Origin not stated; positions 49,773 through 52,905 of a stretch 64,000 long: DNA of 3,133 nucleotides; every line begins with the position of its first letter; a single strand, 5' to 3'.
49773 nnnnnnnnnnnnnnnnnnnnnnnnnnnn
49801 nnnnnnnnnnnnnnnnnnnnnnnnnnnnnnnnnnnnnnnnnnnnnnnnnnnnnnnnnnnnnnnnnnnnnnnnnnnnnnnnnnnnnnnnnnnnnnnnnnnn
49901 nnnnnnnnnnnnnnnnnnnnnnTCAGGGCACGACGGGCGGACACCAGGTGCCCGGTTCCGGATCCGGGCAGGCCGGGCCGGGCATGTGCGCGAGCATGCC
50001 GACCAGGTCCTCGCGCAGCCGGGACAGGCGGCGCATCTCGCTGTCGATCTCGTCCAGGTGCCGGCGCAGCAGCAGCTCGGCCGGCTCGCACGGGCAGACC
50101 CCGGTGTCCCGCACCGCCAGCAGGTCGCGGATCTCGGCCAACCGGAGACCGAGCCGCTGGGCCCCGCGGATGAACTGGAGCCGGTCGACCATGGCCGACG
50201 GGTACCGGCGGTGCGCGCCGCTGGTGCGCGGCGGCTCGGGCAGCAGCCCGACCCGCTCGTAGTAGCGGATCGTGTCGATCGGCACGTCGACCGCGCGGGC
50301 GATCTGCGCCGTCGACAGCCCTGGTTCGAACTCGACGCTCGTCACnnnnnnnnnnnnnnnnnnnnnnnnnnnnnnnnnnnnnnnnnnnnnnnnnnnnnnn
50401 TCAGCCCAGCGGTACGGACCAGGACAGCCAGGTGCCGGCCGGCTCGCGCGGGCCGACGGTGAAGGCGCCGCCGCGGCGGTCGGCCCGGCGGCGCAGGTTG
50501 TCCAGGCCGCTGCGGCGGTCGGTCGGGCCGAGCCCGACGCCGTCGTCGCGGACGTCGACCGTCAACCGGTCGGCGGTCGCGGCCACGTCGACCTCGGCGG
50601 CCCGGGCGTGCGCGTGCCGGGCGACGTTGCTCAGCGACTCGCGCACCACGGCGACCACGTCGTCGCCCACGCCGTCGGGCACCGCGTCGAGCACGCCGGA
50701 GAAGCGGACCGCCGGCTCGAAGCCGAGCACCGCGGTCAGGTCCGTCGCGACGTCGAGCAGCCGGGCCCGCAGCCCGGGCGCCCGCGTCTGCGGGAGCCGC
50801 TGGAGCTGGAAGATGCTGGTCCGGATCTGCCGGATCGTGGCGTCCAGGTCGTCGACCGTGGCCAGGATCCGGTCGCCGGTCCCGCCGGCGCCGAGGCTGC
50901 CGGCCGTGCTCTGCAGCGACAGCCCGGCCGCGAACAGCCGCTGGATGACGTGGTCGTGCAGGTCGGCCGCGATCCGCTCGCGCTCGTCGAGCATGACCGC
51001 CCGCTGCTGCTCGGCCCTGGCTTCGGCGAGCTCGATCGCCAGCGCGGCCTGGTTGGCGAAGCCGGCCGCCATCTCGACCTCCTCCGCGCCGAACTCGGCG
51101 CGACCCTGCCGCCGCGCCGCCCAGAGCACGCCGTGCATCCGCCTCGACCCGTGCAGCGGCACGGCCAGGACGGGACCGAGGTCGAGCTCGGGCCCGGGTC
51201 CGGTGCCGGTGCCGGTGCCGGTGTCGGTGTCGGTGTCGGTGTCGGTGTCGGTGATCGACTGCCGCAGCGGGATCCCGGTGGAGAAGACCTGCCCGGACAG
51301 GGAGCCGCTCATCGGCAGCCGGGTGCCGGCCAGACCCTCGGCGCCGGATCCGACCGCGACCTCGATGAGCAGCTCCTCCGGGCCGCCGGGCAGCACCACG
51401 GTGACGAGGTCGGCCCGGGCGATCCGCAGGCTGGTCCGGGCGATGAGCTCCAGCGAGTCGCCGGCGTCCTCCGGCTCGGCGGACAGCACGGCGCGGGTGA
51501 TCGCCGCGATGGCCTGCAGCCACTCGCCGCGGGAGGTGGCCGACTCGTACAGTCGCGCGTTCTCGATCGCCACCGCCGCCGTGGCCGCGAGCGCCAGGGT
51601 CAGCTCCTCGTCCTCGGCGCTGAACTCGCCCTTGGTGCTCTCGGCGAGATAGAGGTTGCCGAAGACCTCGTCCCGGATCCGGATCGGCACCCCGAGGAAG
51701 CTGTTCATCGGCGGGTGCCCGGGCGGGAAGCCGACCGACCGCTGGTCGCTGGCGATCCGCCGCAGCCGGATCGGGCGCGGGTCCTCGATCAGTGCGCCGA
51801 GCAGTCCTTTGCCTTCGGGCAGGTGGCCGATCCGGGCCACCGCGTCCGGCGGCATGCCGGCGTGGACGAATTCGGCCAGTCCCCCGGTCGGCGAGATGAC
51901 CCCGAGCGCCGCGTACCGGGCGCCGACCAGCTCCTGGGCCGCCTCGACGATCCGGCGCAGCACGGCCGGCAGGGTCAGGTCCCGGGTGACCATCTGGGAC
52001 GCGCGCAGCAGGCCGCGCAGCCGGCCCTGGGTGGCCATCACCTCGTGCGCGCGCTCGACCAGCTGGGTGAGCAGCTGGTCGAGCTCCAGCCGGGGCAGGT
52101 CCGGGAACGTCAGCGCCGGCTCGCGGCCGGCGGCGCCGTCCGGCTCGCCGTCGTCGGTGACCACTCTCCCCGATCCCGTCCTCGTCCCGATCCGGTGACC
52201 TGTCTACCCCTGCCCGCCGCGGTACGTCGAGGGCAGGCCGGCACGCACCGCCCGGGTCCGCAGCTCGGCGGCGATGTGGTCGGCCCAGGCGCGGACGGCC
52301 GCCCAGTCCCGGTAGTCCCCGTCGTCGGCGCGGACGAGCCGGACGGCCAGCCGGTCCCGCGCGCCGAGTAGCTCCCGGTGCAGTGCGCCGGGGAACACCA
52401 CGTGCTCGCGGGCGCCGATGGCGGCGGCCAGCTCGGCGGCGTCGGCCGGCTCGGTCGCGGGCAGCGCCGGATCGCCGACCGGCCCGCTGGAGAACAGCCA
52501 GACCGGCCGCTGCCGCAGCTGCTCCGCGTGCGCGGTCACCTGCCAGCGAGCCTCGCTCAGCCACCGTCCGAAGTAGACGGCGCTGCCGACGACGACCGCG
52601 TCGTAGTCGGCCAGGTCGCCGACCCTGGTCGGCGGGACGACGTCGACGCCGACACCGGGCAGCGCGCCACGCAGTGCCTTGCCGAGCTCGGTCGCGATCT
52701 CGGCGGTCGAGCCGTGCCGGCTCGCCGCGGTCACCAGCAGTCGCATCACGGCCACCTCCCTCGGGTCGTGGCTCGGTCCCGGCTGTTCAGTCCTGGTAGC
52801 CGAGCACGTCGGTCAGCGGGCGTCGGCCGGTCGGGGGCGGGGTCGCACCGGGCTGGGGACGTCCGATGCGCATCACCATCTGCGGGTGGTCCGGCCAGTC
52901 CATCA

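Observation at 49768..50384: MerR regulator followed by a 21-codon, 9-cysteine micro-ORF with its own RBS and terminator (candidate ultra-short metallothionein)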

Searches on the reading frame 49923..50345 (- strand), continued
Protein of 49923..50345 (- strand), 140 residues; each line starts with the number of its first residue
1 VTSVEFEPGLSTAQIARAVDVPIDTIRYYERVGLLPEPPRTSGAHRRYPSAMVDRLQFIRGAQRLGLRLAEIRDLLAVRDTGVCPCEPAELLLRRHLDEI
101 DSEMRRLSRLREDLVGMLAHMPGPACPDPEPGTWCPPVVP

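Call 65: find_encoding_contigs(protein=window:49923-50345:-, flank=3000, max_places=4)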
Protein window:49923-50345:- (140 aa): 1 contig read that carries it; 1 place shown.
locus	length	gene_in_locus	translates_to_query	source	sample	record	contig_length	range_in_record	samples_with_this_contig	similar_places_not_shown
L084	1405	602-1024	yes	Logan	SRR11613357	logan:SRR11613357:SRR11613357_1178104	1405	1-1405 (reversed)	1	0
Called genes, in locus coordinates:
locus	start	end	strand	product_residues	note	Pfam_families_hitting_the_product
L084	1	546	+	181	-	?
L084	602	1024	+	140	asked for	PF00376:MerR, PF13411:MerR_1, PF09278:MerR-DNA-bind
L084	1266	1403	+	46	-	?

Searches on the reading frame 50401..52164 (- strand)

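Call 7: search_protein_families(library=pfam, proteins=[window:50401-52164:-], max_evalue=0.01)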
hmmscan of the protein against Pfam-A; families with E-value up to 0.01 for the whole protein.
window:50401-52164:- (587 aa): 6 families
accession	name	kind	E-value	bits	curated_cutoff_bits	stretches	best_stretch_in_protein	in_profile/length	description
PF13185.12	GAF_2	-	2e-31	109.4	28.6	2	63-201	2-136/136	GAF domain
PF01590.32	GAF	-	7.8e-23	81.9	22.4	2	65-200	2-133/133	GAF domain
PF13492.12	GAF_3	-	8.9e-18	65.4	27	2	247-378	15-128/129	GAF domain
PF07730.19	HisKA_3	-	1.9e-07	32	24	1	394-455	1-64/68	Histidine kinase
PF02518.31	HATPase_c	-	3.8e-07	31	26.4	1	501-585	4-108/111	Histidine kinase-, DNA gyrase B-, and HSP90-like ATPase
PF13581.12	HATPase_c_2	-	0.00032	21.1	27.4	1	497-554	26-88/127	Histidine kinase-like ATPase domain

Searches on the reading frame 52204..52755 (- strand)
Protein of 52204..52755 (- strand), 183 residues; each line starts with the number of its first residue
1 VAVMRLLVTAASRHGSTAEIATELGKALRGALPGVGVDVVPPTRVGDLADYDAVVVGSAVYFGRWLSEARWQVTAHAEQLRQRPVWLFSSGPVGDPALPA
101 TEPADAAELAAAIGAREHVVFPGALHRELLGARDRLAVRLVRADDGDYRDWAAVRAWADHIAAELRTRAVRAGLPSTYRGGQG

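Call 7: search_protein_families(library=pfam, proteins=[window:52204-52755:-], max_evalue=0.01)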
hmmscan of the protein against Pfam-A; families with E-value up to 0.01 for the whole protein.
window:52204-52755:- (183 aa): 1 family
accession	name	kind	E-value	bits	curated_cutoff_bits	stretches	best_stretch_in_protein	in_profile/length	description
PF12724.12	Flavodoxin_5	-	6.3e-19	69.2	27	1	8-149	2-142/145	Flavodoxin domain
